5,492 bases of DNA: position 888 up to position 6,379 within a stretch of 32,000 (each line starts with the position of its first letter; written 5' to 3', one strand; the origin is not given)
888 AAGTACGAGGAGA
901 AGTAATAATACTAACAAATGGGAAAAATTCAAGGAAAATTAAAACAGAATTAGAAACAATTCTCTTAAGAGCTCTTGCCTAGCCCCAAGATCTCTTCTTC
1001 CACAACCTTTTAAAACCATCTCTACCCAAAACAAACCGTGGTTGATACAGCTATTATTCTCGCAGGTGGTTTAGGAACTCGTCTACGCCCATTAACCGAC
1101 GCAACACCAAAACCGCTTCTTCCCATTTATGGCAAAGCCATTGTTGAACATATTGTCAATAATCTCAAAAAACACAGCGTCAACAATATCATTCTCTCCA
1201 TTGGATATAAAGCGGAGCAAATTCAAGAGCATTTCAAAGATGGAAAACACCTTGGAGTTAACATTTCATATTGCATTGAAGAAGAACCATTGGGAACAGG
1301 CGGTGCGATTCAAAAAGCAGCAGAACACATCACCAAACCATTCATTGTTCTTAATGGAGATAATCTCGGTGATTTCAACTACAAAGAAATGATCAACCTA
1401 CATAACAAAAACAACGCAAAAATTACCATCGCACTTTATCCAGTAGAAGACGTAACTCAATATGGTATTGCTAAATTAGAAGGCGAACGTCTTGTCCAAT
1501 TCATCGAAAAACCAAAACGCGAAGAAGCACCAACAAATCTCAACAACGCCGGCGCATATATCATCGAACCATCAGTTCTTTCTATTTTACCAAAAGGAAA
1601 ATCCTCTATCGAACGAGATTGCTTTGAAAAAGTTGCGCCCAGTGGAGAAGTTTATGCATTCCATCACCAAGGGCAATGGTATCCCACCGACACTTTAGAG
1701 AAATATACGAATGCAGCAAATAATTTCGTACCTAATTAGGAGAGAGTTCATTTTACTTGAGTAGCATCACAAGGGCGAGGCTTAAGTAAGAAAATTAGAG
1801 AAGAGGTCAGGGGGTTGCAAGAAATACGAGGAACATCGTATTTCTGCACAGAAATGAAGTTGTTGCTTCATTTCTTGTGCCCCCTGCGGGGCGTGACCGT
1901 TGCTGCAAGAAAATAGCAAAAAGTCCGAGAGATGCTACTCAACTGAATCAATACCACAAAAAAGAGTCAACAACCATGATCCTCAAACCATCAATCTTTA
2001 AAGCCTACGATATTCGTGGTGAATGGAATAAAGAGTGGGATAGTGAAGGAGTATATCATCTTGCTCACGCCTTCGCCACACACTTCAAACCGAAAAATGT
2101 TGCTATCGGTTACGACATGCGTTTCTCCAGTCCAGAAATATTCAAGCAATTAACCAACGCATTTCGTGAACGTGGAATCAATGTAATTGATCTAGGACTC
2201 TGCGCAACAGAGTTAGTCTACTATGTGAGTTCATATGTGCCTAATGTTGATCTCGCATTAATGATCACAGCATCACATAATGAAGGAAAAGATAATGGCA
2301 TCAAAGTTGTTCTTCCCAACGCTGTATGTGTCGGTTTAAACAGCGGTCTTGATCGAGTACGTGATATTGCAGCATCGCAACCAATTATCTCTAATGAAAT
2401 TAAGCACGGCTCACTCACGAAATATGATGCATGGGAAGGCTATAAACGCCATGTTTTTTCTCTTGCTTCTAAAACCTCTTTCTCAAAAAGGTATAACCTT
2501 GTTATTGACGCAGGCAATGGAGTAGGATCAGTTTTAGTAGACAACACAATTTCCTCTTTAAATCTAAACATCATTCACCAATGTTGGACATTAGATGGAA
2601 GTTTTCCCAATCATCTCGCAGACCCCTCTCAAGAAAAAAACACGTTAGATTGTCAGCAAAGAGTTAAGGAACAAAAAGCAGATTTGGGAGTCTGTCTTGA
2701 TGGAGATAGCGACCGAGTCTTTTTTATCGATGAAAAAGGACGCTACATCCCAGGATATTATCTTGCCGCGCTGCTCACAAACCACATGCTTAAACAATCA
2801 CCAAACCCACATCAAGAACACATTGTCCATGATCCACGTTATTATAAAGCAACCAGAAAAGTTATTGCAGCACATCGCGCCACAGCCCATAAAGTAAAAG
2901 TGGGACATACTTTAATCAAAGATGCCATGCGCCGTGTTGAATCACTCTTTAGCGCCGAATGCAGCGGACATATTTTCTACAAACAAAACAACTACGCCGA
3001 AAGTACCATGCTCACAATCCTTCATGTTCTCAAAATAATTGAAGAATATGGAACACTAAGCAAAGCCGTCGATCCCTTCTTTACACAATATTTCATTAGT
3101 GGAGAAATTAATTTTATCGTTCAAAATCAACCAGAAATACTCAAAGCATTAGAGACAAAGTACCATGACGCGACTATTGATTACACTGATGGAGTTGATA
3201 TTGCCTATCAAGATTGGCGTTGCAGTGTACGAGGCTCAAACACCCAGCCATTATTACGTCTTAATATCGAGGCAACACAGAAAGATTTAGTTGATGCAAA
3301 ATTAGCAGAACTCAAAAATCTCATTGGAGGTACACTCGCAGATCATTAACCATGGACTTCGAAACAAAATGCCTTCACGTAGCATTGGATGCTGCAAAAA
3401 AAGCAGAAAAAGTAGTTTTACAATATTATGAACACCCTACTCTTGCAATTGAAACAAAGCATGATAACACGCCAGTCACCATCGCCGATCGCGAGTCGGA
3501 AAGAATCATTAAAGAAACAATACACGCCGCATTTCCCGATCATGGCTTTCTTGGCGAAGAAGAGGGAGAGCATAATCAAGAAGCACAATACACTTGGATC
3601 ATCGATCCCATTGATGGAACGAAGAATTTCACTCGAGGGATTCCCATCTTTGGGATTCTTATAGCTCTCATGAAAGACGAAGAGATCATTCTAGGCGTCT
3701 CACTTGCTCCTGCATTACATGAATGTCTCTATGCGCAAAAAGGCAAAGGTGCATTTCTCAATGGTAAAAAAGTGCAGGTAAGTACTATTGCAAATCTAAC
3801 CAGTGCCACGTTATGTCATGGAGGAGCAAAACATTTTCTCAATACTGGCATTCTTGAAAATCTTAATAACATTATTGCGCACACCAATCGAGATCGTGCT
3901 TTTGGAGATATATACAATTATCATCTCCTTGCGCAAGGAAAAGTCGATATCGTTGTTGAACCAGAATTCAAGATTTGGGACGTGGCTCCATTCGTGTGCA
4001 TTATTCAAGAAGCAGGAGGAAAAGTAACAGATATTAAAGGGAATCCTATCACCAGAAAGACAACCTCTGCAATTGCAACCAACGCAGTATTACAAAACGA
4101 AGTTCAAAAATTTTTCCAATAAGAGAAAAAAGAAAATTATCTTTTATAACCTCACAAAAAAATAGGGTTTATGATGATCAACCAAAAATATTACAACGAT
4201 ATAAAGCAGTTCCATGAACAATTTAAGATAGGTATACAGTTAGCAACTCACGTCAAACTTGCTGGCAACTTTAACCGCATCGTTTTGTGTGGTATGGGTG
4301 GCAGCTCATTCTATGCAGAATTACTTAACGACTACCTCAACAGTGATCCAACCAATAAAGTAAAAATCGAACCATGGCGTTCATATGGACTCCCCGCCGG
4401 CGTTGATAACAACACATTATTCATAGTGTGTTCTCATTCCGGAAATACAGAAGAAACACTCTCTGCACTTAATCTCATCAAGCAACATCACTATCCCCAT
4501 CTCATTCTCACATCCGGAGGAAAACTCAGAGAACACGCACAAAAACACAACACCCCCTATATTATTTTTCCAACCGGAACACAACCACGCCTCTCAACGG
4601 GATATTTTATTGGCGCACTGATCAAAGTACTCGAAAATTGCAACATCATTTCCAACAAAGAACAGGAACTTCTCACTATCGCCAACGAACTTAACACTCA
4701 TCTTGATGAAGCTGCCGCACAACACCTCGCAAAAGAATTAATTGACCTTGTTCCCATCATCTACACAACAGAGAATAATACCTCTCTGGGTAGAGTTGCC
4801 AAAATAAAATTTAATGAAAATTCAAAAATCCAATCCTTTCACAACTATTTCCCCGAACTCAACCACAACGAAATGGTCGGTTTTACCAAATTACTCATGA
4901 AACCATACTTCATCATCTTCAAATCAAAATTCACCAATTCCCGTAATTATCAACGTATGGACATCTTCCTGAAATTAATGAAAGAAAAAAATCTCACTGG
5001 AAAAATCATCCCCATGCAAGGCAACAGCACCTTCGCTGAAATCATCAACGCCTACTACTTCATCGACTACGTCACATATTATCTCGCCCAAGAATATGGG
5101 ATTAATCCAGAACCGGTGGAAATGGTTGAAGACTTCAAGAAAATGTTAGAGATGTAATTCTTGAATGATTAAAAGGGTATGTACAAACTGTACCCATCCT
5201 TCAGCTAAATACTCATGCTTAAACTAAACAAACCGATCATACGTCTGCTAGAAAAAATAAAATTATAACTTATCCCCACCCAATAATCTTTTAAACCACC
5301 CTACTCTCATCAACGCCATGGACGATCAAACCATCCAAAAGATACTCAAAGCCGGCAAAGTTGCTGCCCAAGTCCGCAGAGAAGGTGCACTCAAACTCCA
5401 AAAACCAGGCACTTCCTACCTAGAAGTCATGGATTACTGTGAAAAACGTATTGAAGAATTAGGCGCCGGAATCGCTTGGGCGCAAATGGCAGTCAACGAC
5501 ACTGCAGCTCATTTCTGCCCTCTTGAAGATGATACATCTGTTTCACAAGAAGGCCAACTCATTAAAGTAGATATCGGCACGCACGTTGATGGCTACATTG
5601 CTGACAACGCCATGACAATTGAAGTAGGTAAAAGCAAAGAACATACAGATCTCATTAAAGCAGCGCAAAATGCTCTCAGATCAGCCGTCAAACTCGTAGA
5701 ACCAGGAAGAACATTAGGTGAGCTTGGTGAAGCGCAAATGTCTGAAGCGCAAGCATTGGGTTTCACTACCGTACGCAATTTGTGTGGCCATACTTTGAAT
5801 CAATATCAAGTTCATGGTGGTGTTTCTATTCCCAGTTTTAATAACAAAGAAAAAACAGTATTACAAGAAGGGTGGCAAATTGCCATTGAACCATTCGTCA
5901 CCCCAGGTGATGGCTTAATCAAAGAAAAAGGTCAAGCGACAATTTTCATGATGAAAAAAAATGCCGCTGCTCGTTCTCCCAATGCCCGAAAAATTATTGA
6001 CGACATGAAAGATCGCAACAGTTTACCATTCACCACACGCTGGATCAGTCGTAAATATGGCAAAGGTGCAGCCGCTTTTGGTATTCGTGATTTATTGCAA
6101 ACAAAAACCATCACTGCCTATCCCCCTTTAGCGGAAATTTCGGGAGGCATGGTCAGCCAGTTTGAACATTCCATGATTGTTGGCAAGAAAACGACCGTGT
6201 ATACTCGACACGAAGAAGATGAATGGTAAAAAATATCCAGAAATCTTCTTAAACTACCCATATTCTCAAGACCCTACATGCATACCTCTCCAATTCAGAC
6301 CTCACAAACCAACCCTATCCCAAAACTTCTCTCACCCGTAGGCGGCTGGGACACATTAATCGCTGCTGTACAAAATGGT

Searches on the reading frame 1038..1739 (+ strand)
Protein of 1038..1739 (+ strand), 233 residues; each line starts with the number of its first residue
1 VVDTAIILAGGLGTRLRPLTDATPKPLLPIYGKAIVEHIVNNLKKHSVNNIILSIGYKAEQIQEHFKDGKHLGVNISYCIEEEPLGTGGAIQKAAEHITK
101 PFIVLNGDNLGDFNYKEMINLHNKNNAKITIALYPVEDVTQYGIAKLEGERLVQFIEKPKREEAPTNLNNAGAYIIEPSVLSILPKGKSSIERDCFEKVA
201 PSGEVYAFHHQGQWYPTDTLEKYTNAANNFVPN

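Call 74: search_protein_families(library=pfam, proteins=[window:1038-1739:+], max_evalue=0.0001)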
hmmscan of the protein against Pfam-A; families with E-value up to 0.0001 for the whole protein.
window:1038-1739:+ (233 aa): 2 families
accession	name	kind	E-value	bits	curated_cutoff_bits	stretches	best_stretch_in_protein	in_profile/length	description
PF00483.29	NTP_transferase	-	1.2e-47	163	21.2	1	5-228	2-240/245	Nucleotidyl transferase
PF12804.13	NTP_transf_3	-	6.9e-13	49.5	27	1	5-108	1-95/160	MobA-like NTP transferase domain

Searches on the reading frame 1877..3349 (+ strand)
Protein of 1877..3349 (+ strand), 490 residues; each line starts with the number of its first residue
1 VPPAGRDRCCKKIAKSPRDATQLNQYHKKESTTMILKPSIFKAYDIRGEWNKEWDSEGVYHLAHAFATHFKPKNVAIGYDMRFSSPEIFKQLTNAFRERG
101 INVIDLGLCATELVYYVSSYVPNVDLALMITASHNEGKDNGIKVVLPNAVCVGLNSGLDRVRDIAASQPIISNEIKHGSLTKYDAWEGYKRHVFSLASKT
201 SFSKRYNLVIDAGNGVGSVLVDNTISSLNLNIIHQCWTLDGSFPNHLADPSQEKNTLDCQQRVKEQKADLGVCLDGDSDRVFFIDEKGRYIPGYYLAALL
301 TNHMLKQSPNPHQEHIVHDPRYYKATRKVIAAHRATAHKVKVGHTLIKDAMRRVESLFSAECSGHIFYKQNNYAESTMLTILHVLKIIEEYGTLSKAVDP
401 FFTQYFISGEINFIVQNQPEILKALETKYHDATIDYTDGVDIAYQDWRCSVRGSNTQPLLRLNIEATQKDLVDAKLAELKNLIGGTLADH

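Call 74: search_protein_families(library=pfam, proteins=[window:1877-3349:+], max_evalue=0.0001)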
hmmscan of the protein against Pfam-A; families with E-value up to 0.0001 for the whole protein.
window:1877-3349:+ (490 aa): 4 families
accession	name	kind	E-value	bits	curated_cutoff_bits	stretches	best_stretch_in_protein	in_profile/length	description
PF02878.22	PGM_PMM_I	-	5.6e-28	97.8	22.5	1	40-150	3-117/138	Phosphoglucomutase/phosphomannomutase, alpha/beta/alpha domain I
PF02879.22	PGM_PMM_II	-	9.1e-18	65.1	29.3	1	189-288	3-103/103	Phosphoglucomutase/phosphomannomutase, alpha/beta/alpha domain II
PF02880.22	PGM_PMM_III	-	6.4e-17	62.2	20.7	1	293-404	2-114/115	Phosphoglucomutase/phosphomannomutase, alpha/beta/alpha domain III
PF00408.26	PGM_PMM_IV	-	9.8e-07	29.2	23.1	1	410-474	1-60/68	Phosphoglucomutase/phosphomannomutase, C-terminal domain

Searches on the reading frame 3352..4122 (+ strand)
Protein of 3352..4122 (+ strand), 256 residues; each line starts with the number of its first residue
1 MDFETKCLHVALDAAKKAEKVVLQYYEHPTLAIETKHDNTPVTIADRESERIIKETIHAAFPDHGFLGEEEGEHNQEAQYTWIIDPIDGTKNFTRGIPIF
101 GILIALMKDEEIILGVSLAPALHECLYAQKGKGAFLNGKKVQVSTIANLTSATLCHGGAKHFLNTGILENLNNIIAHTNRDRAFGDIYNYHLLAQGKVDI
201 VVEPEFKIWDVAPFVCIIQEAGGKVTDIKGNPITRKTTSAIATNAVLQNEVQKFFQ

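Call 74: search_protein_families(library=pfam, proteins=[window:3352-4122:+], max_evalue=0.0001)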
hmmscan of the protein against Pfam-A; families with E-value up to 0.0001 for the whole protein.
window:3352-4122:+ (256 aa): 1 family
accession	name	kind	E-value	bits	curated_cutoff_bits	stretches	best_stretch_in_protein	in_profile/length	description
PF00459.30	Inositol_P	-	4.9e-60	203.7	27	1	7-246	5-257/271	Inositol monophosphatase family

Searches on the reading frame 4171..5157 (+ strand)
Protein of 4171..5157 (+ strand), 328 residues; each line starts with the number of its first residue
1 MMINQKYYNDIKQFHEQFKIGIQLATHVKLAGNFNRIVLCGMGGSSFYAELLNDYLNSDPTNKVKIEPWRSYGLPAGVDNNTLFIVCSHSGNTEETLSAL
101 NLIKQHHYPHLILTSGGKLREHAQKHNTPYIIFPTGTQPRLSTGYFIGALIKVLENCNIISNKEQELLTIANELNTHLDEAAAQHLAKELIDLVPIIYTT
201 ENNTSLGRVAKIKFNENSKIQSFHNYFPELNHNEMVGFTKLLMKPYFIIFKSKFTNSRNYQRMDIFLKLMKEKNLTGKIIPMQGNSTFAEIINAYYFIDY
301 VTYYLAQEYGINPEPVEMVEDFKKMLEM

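Call 74: search_protein_families(library=pfam, proteins=[window:4171-5157:+], max_evalue=0.0001)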
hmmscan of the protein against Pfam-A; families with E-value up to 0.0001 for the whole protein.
window:4171-5157:+ (328 aa): 2 families
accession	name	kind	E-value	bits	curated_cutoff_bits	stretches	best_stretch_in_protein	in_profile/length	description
PF10432.14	bact-PGI_C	-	2.7e-35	122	24.5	1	181-326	3-151/151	Bacterial phospho-glucose isomerase C-terminal SIS domain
PF01380.27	SIS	-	1.3e-05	25.5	25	1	35-116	6-89/131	SIS domain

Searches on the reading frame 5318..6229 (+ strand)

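Call 74: search_protein_families(library=pfam, proteins=[window:5318-6229:+], max_evalue=0.0001)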
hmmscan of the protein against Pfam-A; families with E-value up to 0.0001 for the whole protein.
window:5318-6229:+ (303 aa): 1 family
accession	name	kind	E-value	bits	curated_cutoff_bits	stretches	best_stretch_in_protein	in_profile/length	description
PF00557.29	Peptidase_M24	-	1.5e-26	93.9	23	1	8-198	2-195/208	Metallopeptidase family M24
